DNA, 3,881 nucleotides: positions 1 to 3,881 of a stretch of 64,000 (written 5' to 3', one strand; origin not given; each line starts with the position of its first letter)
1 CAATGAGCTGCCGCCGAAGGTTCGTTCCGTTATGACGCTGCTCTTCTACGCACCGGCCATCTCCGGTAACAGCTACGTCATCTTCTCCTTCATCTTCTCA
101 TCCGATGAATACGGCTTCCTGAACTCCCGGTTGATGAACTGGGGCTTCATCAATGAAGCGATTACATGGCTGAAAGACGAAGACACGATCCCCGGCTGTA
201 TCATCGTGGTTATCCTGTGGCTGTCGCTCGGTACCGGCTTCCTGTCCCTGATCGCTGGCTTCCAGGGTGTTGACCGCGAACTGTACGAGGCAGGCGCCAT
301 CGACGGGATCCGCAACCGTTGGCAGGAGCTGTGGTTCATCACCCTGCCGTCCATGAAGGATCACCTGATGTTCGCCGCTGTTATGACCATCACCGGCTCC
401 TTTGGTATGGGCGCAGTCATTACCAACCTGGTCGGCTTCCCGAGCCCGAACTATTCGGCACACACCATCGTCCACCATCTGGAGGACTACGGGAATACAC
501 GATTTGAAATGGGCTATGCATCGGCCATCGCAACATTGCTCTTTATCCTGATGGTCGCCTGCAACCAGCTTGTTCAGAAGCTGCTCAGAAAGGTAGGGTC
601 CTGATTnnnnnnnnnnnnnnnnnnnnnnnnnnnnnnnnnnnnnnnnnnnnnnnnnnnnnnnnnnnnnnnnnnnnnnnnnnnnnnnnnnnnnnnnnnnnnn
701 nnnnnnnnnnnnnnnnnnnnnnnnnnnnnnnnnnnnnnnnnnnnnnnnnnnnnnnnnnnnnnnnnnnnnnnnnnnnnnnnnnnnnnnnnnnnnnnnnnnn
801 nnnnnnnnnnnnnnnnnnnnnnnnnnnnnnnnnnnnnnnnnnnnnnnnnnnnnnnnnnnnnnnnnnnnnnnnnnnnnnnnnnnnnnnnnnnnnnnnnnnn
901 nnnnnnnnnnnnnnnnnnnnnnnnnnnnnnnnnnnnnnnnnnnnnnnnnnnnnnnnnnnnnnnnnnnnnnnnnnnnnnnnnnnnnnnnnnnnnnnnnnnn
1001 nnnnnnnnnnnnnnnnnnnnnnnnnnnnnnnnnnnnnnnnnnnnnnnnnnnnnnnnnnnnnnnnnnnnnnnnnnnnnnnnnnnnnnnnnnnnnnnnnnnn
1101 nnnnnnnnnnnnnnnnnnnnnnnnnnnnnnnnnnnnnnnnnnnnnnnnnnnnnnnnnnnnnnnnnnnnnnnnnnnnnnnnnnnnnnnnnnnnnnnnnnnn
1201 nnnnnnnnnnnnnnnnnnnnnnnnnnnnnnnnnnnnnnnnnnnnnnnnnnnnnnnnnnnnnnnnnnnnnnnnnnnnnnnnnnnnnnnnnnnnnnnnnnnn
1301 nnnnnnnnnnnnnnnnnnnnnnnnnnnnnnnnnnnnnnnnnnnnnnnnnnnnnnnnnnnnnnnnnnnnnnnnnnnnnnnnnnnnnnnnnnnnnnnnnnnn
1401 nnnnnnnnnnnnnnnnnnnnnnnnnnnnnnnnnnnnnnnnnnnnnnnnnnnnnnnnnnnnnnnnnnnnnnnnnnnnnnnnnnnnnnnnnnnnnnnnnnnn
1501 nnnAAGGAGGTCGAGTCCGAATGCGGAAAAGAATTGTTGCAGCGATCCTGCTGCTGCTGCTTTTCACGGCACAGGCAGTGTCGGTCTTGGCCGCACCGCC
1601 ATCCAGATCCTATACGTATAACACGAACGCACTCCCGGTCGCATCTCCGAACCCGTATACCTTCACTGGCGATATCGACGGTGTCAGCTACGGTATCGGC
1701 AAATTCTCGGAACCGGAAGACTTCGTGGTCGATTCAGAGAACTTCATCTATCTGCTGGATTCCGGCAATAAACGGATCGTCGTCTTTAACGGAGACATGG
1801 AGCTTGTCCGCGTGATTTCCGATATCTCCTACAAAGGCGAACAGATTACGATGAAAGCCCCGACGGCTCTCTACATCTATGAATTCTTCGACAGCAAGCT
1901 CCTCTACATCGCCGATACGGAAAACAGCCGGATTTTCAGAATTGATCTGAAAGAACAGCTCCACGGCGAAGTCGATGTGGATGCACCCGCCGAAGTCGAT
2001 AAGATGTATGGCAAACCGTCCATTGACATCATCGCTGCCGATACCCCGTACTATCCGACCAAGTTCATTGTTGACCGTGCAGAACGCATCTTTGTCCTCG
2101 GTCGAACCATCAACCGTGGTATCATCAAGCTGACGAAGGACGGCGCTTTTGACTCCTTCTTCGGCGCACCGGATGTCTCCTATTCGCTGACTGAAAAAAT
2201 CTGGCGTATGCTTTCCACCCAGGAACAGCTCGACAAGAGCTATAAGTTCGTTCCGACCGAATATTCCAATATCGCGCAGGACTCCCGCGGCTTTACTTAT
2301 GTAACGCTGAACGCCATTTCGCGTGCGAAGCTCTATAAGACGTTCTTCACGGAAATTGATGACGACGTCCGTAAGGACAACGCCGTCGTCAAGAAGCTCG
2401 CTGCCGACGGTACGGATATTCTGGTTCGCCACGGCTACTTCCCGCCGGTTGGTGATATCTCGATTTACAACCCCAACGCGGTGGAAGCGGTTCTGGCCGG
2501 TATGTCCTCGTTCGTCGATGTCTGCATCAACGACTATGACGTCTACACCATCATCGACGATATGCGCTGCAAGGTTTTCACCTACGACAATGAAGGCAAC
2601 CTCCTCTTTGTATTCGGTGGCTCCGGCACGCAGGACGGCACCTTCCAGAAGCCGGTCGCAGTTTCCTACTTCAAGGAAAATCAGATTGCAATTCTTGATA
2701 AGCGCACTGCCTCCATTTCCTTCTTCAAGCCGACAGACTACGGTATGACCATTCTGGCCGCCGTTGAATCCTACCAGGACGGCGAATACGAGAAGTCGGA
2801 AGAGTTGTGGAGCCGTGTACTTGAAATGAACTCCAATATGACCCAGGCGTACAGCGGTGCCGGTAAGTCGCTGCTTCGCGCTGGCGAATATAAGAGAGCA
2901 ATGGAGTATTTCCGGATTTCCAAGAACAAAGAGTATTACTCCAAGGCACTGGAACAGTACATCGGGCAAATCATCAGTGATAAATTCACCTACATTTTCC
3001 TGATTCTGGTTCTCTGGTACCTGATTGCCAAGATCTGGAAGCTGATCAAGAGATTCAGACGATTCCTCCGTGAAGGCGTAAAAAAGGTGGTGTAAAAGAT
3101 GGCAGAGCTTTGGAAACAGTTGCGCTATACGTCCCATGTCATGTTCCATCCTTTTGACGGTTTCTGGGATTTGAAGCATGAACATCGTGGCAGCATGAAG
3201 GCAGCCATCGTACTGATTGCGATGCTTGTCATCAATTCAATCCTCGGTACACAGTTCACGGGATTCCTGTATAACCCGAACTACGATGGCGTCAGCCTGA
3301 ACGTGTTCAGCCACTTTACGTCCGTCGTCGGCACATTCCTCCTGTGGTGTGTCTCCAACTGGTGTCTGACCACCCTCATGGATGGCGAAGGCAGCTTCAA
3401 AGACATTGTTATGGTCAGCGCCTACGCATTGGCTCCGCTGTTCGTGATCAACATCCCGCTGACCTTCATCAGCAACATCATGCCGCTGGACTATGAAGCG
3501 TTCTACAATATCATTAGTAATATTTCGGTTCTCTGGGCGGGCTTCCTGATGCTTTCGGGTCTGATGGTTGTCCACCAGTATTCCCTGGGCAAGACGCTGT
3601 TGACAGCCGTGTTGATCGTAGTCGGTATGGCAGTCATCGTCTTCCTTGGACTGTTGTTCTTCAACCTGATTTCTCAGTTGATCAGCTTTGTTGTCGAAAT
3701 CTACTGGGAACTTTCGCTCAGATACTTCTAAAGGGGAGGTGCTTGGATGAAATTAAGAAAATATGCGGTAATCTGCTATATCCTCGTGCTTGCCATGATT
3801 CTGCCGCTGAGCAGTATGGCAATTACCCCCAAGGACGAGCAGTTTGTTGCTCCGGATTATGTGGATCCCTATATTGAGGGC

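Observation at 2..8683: Seven-gene operon: two ABC permease pairs enclosing an NHL-propeller/TPR surface protein, a Yip1-like membrane protein and a 983-aa secreted protein of unknown function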

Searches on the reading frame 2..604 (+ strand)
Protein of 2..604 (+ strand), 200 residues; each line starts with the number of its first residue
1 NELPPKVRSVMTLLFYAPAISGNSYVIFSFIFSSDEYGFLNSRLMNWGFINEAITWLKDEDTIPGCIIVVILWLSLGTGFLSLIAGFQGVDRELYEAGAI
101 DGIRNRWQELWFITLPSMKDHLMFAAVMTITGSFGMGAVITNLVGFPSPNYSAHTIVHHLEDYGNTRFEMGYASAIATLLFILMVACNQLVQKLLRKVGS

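Call 3: search_protein_families(library=pfam, proteins=[window:2-604:+], max_evalue=0.01)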
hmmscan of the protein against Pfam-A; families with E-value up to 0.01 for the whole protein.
window:2-604:+ (200 aa): 1 family
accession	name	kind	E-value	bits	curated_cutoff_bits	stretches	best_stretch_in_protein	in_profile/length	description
PF00528.27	BPD_transp_1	-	1e-09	38.9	26.4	1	10-195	23-178/184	Binding-protein-dependent transport system inner membrane component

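Call 4: search_protein_families(library=ncbifam, proteins=[window:2-604:+], max_evalue=0.01)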
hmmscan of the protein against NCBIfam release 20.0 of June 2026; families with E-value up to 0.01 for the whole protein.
window:2-604:+ (200 aa): 11 families
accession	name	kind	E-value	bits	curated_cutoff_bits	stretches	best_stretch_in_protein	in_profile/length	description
NF040931.1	ABC_arch_GlcT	equivalog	3.4e-08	33.5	360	1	8-185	89-261/278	glucose ABC transporter permease GlcT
NF008232.0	PRK10999.1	equivalog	4e-07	29.1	392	1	10-192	325-512/520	maltose ABC transporter permease MalF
TIGR03262.1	PhnU2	equivalog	1.4e-06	27.2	593.25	1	67-140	136-211/546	putative 2-aminoethylphosphonate ABC transporter permease subunit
NF007044.0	PRK09497.1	equivalog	1.7e-06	27.8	348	1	2-197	92-280/285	spermidine/putrescine ABC transporter permease PotB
NF007852.0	PRK10561.1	equivalog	1.7e-05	24.8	335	1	11-192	110-284/295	sn-glycerol-3-phosphate ABC transporter permease UgpA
TIGR01581.1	Mo_ABC_porter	hypoth_equivalog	0.00032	20.3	210.3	1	67-179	106-214/225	ABC transporter permease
TIGR02140.1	permease_CysW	equivalog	0.00037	20.1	329.1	1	83-185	148-246/261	sulfate ABC transporter permease subunit CysW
TIGR02139.1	permease_CysT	equivalog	0.0016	18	246.1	1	87-190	155-258/265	sulfate ABC transporter permease subunit CysT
TIGR02141.1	modB_ABC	equivalog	0.0027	17.4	182.6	1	74-187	90-196/208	molybdate ABC transporter permease subunit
NF040839.1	tungstate_WtpB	equivalog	0.0028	17.3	340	1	61-191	123-244/251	tungstate ABC transporter permease WtpB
TIGR00969.1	3a0106s02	subfamily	0.0034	16.9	240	1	87-186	166-265/272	sulfate ABC transporter permease subunit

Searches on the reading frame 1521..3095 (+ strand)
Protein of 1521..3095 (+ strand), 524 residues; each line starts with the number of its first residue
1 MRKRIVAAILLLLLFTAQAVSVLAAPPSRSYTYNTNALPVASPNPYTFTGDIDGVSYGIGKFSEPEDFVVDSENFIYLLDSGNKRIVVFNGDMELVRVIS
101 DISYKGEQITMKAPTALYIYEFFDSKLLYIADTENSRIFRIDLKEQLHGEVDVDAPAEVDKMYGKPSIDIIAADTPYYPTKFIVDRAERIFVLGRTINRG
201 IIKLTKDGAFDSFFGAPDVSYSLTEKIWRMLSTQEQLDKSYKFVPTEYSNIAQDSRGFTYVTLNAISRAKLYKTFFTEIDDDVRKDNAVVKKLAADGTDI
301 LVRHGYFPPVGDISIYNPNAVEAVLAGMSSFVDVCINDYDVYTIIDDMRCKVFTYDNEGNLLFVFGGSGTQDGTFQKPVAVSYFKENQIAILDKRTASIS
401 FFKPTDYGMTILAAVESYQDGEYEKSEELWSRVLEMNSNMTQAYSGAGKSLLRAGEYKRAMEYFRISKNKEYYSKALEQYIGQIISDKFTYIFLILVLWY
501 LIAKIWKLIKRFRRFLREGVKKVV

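Call 3: search_protein_families(library=pfam, proteins=[window:1521-3095:+], max_evalue=0.01)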
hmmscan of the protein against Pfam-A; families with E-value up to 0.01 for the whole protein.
window:1521-3095:+ (524 aa): 5 families
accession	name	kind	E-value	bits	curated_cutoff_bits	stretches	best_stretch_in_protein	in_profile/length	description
PF01436.27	NHL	-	2.2e-11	43.6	20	1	62-89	1-28/28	NHL repeat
PF07719.23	TPR_2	-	0.00027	21.3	27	0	443-465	3-25/34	Tetratricopeptide repeat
PF13432.12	TPR_16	-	0.00032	21.5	32.7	1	418-465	8-55/65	Tetratricopeptide repeat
PF06739.17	SBBP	-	0.00069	20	20.5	0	246-262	13-29/38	Beta-propeller repeat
PF00515.34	TPR_1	-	0.0018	18.5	27.8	0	442-465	2-25/34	Tetratricopeptide repeat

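Call 4: search_protein_families(library=ncbifam, proteins=[window:1521-3095:+], max_evalue=0.01)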
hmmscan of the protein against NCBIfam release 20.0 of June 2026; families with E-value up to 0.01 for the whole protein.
window:1521-3095:+ (524 aa): 1 family
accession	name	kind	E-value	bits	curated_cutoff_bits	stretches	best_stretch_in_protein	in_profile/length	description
NF035926.1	scyF_NHL_VPEP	equivalog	6.6e-09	35.4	350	1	344-402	215-273/376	scytonemin biosynthesis PEP-CTERM protein ScyF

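Call 57: find_homologous_proteins(query=window:1521-3095:+)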
Query window:1521-3095:+ (524 aa): 70 proteins with E <= 0.001 among 8000 candidates.
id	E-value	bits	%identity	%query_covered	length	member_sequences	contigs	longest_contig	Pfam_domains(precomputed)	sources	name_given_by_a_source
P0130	0.0e+0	1123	95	100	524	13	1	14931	PF01436.28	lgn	-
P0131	9.8e-272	920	77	100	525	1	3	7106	PF01436.28,PF06739.18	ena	-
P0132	1.2e-270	916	76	100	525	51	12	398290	PF01436.28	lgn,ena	-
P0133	2.6e-264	895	75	100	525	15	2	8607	PF01436.28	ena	-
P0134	5.6e-251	851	71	100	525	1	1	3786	PF01436.28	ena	-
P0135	3.6e-250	849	71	100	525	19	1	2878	PF01436.28,PF06739.18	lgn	-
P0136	1.4e-248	843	70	100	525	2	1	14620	PF01436.28,PF06739.18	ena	-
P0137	1.1e-234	798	95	71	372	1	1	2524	-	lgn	-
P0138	7.7e-232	788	66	100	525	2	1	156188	PF01436.28,PF06739.18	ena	-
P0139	1.1e-190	652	57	100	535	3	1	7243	PF01436.28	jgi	jgi:hypothetical protein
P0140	8.3e-188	643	55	100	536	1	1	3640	PF01436.28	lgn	-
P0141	3.9e-171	588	52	100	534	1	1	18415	PF00515.35,PF13432.13,PF01436.28,PF07719.24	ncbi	-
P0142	2.2e-166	572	51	100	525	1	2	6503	PF01436.28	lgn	-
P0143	3.3e-164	565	51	98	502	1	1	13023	PF01436.28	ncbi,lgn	-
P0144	2.7e-162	559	49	100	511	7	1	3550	PF01436.28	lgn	-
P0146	1.7e-158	546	49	96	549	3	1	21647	PF01436.28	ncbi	-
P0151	1.5e-105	372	39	95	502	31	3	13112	PF01436.28,PF25021.2,PF08450.19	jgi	-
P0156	3.5e-78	281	34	93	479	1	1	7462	PF13414.13,PF01436.28,PF25021.2,PF07719.24,PF08450.19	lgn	-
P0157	7.5e-78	280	34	95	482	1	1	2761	PF13414.13,PF01436.28,PF25021.2,PF08450.19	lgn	-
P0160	7.7e-75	270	35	96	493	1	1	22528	PF13414.13,PF01436.28,PF07719.24,PF08450.19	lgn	-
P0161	3.2e-74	268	34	99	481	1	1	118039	PF13414.13,PF17170.11,PF00515.35,PF13432.13,PF01436.28,PF07719.24,PF08450.19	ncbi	-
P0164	2.0e-71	259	31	96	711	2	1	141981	PF04893.23,PF01436.28,PF06739.18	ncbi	-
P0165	4.7e-71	258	33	93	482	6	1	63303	PF01436.28,PF08450.19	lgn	-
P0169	1.3e-69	253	34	84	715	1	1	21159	PF04893.23,PF13432.13,PF01436.28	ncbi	-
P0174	4.5e-67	245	34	99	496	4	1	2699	PF17170.11,PF01436.28,PF08450.19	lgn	-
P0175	6.5e-65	238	34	99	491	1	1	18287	PF17170.11,PF01436.28,PF08450.19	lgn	-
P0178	8.2e-65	237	30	95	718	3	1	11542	PF04893.23,PF01436.28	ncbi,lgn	-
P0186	6.9e-45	171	28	87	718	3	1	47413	PF01436.28,PF25021.2,PF08450.19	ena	-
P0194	3.6e-34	136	26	94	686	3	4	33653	PF14559.13,PF04893.23,PF01436.28,PF08450.19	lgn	-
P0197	3.6e-13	67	22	66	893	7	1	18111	PF17170.11,PF13449.13,PF20067.6,PF24684.2,PF01436.28,PF25021.2,PF06739.18,PF08450.19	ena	-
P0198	2.9e-11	61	36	19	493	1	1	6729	PF17170.11,PF01731.27,PF13449.13,PF24684.2,PF01436.28,PF25021.2,PF06739.18,PF08450.19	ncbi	-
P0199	7.9e-4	36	23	29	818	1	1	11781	PF06977.18,PF17170.11,PF23381.2,PF13449.13,PF24684.2,PF01436.28,PF25021.2,PF06739.18,PF08450.19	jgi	-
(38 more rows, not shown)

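Call 65: predict_structure(alignment_id=A2)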
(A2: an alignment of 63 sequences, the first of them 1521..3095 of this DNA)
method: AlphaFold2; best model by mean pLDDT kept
length: 524 residues; sequences in the alignment: 63
mean_pLDDT: 89.0   pTM: 0.82
mean pLDDT of the five models: 89.0, 87.5, 86.9, 84.7, 84.3
residues with pLDDT >= 90: 322; 70-90: 166; 50-70: 34; < 50: 2
segments of 3 or more residues with pLDDT < 50: none
pLDDT, mean of each block of 10 residues (from residue 1): 89 80 60 86 93 95 97 97 97 96 95 97 94 97 91 94 92 91 95 90 95 81 82 78 77 93 83 80 86 91 86 73 70 94 93 93 91 92 96 97 96 94 94 91 90 91 90 91 88 92 92 74 53
secondary structure, 60 per line:
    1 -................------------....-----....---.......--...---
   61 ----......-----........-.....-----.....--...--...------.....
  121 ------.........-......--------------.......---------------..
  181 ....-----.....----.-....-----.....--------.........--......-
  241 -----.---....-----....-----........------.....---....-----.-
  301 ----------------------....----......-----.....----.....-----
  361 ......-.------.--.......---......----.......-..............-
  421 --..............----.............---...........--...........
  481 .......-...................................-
elements in order: H2-17 E30-33 E39-42 E46-52 E65-70 E76-80 E85-89 E95-99 E102-104 E107-109 E116-120 E127-132 E137-142 E157-163 E179-184 E190-194 E201-204 E210-214 H223-231 H234-239 E250-253 E259-262 H268-275 H282-286 E290-293 H323-326 E331-336 E342-346 E351-355 E361-366 E378-384 E388-393 E398-404 H406-419 H423-436 H441-453 H457-467 H470-487 H489-523

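Call 67: fold_search(model_id=the predicted structure, library=pdb)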
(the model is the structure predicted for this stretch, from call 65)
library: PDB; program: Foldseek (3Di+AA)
matches with E <= 10: 1485; with E <= 0.001: 246
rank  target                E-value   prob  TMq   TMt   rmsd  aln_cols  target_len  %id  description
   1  8j72_B                2.3e-16  1.00  0.43  0.78   5.4       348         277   17  Crystal structure of mammalian Trim71 in complex with lncRNA Trincr1 (released 2024-03-06)
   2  6d69                  7.6e-16  1.00  0.45  0.77   5.1       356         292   16  Crystal Structure of the NHL Repeat Region of D. melanogaster Thin (released 2019-04-24)
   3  6xg7                  8.9e-16  1.00  0.44  0.77   5.0       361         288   16  1.3 A Resolution Structure of the of the NHL Repeat Region of D. melanogaster Thin (released 2020-12-16)
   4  7qrx_A                9.5e-16  1.00  0.42  0.76   6.5       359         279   16  Crystal structure of NHL domain of TRIM71 (released 2022-05-04)
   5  6fq3_A                1.2e-15  1.00  0.42  0.56   6.0       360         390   14  Crystal structure of Danio rerio Lin41 filamin-NHL domains in complex with lin-29A 5'UTR 13mer RNA (released 2018-05-09)
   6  8j72_A                2.3e-15  1.00  0.42  0.77   6.5       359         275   17  Crystal structure of mammalian Trim71 in complex with lncRNA Trincr1 (released 2024-03-06)
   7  9jur                  7.4e-15  1.00  0.43  0.78   5.8       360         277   16  Crystal Structure of NHL domain of human E3 ubiquitin-protein ligase TRIM71 (released 2025-04-30)
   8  6fpt_B                3.7e-14  1.00  0.42  0.56   6.5       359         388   15  Crystal structure of Danio rerio Lin41 filamin-NHL domains (released 2018-05-09)
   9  6fpt_A                1.4e-13  1.00  0.42  0.55   6.5       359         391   15  Crystal structure of Danio rerio Lin41 filamin-NHL domains (released 2018-05-09)
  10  6f0t_A                1.3e-12  1.00  0.35  0.70   8.0       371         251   14  Crystal structure of Pizza6-SFW (released 2018-03-21)
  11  6rek                  1.7e-12  1.00  0.38  0.74   6.3       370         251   13  Crystal structure of Pizza6-SH with Cu2+ (released 2019-07-31)
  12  6qsd                  1.7e-12  1.00  0.35  0.69   6.5       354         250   14  Crystal structure of Pizza6S (released 2020-03-18)
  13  7zcj                  5.1e-12  1.00  0.36  0.71   6.6       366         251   14  Crystal structure of Pizza6-TNH-TSH with Silicotungstic Acid (STA) polyoxometalate (released 2023-04-19)
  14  7zpz                  5.7e-12  1.00  0.37  0.73   5.9       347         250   14  Crystal structure of Pizza6-TSR-TSH with Silicotungstic Acid (STA) polyoxometalate (released 2023-05-10)
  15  7ov7_B                5.7e-12  1.00  0.36  0.71   6.3       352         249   14  The hybrid cage formed between Pizza6-S and Cu(II)-substituted trilacunary Keggin (released 2022-04-27)
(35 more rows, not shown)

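Call 72: list_cluster_members(proteins=[P0164, P0169, P0178, P0146, P0141, P0100, P0098, P0021, P0016, P0010])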
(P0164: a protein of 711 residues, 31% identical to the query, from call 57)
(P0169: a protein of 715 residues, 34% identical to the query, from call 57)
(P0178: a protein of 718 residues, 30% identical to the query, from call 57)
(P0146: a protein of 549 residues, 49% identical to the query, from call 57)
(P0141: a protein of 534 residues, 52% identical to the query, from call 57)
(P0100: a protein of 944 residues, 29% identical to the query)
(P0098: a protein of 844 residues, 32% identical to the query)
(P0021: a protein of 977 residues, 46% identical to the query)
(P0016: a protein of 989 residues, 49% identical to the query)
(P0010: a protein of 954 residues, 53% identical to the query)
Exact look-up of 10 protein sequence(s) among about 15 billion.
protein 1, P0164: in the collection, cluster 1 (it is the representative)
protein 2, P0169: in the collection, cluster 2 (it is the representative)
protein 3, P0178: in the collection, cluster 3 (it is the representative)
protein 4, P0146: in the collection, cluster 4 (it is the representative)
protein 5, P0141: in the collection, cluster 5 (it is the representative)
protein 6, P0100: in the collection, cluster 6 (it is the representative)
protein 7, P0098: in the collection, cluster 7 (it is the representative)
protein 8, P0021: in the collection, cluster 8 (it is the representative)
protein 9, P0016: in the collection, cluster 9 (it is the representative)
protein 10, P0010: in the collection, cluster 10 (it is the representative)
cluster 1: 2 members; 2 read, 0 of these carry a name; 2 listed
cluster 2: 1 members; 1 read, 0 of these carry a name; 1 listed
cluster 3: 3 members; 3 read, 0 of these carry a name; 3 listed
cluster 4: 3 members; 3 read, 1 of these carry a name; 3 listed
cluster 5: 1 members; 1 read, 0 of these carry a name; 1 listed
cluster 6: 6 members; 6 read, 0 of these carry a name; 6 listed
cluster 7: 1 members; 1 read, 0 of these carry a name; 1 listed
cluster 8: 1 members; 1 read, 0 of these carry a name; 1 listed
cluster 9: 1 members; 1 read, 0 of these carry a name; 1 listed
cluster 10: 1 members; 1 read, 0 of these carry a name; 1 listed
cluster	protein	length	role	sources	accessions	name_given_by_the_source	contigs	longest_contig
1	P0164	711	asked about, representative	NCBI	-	-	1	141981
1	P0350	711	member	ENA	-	-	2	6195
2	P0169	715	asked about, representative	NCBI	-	-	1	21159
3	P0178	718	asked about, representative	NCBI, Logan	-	-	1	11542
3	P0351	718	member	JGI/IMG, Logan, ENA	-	-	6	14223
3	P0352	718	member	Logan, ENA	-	-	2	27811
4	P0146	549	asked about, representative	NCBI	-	-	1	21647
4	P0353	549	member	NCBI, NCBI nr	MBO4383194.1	MAG: hypothetical protein J5847_03780 [Clostridia bacterium] | hypothetical protein [Clostridia bacterium]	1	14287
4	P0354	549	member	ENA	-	-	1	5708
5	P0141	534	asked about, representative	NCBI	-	-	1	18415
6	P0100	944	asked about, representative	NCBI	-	-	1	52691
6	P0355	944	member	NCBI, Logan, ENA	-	-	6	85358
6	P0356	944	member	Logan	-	-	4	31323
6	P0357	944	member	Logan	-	-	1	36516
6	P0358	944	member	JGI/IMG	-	-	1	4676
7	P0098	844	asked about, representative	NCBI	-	-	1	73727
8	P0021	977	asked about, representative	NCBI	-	-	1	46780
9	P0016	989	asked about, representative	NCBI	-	-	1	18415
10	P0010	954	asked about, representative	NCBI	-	-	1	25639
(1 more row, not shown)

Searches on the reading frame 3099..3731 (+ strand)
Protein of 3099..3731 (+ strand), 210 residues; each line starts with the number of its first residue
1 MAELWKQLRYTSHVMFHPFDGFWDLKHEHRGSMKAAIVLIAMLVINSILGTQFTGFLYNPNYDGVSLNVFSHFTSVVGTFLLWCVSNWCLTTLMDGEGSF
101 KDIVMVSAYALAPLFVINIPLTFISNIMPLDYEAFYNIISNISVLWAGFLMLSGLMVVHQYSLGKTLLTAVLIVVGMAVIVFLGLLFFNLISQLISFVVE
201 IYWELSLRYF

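Call 3: search_protein_families(library=pfam, proteins=[window:3099-3731:+], max_evalue=0.01)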
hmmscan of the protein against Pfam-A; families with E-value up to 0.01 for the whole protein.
window:3099-3731:+ (210 aa): 1 family
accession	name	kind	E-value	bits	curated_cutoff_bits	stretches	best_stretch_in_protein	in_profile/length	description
PF04893.22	Yip1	-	7e-19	68.8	28.6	1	13-182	2-172/173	Yip1 domain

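Call 4: search_protein_families(library=ncbifam, proteins=[window:3099-3731:+], max_evalue=0.01)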
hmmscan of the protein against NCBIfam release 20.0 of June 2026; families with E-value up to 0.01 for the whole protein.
window:3099-3731:+ (210 aa): 0 families
